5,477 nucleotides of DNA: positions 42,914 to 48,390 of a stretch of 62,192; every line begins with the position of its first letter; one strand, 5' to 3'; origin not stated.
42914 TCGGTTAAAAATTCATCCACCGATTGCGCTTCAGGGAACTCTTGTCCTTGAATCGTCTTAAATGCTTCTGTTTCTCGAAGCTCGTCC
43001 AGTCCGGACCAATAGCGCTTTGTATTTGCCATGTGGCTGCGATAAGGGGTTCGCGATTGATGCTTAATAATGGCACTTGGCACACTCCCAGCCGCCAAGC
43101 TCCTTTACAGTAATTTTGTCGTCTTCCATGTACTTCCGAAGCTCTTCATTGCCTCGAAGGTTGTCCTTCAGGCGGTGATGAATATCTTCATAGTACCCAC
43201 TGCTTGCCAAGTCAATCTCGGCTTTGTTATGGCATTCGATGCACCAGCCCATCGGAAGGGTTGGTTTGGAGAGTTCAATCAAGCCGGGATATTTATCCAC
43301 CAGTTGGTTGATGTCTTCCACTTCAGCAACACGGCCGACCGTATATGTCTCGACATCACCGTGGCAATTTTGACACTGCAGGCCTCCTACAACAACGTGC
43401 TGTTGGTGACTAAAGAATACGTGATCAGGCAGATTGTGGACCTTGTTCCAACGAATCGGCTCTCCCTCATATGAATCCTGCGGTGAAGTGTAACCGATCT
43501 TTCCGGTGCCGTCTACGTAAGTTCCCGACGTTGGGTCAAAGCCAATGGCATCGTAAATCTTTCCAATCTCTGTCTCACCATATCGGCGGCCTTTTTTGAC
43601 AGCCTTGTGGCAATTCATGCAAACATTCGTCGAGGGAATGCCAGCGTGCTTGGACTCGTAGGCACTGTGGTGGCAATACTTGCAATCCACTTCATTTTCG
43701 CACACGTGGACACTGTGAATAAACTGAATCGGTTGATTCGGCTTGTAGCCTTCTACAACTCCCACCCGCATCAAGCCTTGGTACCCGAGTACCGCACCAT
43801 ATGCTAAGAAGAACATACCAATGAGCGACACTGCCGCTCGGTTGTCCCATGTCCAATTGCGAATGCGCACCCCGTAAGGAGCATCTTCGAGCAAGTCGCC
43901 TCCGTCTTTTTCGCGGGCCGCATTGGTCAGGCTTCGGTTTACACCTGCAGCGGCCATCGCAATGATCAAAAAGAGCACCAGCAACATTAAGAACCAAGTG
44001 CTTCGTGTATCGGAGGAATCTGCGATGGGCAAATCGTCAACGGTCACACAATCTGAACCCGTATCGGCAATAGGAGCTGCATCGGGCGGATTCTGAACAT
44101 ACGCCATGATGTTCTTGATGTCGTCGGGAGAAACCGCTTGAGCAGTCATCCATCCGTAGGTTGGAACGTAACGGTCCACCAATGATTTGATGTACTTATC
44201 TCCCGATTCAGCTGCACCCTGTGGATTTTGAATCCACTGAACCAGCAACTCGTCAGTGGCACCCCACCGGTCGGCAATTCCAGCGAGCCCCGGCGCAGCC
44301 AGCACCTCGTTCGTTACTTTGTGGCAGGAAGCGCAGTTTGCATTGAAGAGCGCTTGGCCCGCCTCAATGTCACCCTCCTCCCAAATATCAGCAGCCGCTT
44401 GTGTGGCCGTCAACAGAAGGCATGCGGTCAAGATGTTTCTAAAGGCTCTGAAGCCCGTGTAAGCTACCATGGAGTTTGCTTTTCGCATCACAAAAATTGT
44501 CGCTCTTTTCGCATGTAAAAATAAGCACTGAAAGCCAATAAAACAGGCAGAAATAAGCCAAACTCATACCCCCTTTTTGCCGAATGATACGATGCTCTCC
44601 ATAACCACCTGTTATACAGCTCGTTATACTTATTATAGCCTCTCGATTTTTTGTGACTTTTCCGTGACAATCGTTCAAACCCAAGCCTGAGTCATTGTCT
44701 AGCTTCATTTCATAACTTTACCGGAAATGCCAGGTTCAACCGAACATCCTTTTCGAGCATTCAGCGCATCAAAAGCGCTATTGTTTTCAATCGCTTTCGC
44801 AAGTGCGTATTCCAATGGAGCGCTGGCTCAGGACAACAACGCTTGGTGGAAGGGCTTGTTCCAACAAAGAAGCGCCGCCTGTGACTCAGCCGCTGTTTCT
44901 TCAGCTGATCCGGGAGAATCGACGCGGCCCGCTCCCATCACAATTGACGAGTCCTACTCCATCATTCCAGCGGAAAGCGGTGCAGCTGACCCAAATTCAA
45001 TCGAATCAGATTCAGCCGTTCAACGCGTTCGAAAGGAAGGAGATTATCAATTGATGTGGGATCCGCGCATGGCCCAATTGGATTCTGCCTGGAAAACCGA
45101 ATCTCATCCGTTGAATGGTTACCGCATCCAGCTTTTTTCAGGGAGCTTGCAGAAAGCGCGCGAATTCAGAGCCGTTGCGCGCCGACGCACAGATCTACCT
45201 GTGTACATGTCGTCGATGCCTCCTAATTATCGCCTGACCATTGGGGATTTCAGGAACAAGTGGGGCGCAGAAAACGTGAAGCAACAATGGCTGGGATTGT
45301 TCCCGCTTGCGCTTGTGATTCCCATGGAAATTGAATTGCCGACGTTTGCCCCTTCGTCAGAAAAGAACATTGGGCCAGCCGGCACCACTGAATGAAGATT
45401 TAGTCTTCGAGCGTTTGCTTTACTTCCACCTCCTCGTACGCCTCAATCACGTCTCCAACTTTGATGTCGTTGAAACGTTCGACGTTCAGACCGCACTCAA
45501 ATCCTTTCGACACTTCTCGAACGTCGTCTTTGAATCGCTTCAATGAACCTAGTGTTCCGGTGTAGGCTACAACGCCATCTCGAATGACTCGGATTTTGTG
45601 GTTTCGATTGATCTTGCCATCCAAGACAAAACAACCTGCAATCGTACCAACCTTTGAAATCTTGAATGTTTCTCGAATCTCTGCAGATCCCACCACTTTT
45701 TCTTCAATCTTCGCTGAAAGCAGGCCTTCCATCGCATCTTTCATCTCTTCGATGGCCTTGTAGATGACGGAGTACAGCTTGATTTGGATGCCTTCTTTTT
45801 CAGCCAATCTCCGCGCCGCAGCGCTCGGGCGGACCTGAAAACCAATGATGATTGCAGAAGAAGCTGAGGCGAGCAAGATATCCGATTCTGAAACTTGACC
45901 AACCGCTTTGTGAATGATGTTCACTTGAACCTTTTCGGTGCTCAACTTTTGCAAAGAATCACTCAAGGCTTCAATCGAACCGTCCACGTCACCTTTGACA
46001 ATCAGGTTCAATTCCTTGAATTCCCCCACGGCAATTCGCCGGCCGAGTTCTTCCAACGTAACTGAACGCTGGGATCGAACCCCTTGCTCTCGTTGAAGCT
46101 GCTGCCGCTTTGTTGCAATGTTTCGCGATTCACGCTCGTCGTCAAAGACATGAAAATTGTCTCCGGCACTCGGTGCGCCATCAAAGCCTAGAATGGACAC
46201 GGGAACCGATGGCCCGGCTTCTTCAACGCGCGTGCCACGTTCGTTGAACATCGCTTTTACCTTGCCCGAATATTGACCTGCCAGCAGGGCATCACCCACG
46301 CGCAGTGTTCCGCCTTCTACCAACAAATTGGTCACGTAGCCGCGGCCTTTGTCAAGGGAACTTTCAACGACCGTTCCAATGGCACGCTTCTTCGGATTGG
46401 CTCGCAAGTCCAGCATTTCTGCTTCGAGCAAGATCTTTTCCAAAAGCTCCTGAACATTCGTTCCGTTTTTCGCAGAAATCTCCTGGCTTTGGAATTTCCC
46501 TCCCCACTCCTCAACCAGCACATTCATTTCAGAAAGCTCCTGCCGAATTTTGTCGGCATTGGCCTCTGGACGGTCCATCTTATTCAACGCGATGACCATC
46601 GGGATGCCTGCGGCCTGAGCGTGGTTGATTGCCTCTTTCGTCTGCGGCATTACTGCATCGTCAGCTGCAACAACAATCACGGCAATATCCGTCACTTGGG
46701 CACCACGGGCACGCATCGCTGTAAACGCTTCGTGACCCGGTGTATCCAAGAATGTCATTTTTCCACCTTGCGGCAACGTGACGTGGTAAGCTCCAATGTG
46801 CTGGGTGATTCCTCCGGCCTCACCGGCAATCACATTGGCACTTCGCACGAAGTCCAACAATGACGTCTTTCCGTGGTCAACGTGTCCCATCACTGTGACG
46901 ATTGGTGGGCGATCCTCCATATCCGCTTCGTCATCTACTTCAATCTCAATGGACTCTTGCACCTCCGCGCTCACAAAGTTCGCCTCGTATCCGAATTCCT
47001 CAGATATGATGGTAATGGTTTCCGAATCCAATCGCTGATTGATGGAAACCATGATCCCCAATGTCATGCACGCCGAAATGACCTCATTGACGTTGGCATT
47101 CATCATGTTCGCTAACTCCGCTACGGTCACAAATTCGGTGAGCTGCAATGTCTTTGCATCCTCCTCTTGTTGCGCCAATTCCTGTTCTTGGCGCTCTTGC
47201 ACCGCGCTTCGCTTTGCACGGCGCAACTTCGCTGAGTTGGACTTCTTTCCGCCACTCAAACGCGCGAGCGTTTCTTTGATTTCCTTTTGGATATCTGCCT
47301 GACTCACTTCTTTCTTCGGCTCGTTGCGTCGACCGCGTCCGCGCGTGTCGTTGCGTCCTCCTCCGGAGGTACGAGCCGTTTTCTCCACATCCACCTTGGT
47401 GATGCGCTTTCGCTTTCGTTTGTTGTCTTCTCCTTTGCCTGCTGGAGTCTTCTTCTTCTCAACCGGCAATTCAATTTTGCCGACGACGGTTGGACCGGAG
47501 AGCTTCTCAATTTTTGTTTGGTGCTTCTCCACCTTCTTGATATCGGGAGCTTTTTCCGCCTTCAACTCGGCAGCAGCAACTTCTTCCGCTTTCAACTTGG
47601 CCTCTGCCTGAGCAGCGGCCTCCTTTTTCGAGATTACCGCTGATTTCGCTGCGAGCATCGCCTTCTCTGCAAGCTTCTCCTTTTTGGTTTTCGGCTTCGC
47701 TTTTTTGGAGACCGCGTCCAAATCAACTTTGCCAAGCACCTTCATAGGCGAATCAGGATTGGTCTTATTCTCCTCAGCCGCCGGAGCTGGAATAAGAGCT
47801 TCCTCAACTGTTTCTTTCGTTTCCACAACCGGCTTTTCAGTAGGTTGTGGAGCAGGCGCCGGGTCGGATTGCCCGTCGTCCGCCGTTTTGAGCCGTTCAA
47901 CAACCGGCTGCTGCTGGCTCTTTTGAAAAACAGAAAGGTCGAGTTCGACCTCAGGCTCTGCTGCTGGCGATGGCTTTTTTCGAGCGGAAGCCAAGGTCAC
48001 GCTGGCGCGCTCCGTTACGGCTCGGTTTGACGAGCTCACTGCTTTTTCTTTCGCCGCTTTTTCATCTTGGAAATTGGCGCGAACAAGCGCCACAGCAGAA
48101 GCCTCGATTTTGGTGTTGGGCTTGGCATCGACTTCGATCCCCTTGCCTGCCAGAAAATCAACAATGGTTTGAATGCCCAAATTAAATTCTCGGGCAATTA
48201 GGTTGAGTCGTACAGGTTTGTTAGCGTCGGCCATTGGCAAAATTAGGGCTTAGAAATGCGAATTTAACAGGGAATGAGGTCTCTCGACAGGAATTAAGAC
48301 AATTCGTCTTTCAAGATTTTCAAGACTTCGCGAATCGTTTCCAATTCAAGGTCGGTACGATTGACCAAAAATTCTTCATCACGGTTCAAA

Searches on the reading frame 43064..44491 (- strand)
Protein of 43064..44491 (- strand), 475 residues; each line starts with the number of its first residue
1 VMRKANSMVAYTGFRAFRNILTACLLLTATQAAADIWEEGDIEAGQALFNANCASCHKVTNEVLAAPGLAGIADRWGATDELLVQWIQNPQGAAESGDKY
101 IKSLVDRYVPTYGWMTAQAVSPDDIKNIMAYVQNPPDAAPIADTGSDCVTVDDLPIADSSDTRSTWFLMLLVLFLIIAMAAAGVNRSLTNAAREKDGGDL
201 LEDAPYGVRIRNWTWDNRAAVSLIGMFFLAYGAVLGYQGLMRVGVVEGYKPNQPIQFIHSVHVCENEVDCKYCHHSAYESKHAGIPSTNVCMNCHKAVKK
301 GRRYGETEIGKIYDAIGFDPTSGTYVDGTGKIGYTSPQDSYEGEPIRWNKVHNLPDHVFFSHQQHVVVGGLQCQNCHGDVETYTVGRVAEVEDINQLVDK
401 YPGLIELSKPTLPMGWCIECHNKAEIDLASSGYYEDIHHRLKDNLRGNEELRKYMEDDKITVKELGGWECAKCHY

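Call 79: search_protein_families(library=pfam, proteins=[window:43064-44491:-], max_evalue=0.00001)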
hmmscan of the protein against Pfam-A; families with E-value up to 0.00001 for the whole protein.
window:43064-44491:- (475 aa): 4 families
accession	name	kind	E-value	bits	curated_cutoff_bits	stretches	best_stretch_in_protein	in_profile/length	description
PF14522.11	Cytochrome_C7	-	2.6e-13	50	24.8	1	358-474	1-66/67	Cytochrome c7 and related cytochrome c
PF00034.26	Cytochrom_C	-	4.2e-10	41.2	21.3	1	42-134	1-88/90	Cytochrome c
PF02085.21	Cytochrom_CIII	-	9.6e-09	36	22.9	0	250-300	16-58/101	Class III cytochrome C family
PF14537.11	Cytochrom_c3_2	-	8.3e-06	26.6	25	0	265-300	4-38/79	Cytochrome c3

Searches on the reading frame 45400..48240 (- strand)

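Call 79: search_protein_families(library=pfam, proteins=[window:45400-48240:-], max_evalue=0.00001)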
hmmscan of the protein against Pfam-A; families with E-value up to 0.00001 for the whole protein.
window:45400-48240:- (946 aa): 7 families
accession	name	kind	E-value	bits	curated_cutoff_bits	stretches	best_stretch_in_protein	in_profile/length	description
PF11987.13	IF-2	-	7.4e-42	142.4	27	1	721-834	4-117/117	Translation-initiation factor 2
PF00009.33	GTP_EFTU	-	1.8e-32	112.9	26.5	1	447-604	5-183/188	Elongation factor Tu GTP binding domain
PF22042.2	EF-G_D2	-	2e-24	85.9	27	1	620-698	2-83/84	Elongation factor G domain 2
PF04760.21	IF2_N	-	9.6e-17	60.9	25.3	1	368-419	1-53/53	Translation initiation factor IF-2, N-terminal region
PF03144.31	GTP_EFTU_D2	-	3.4e-11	43.9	30.3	1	865-932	1-72/73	Elongation factor Tu domain 2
PF01926.29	MMR_HSR1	-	6.4e-10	39.6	21.9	1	448-554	2-113/113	50S ribosome-binding GTPase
PF00071.28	Ras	-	5.5e-06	26.5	21.6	1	450-606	4-159/162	Ras family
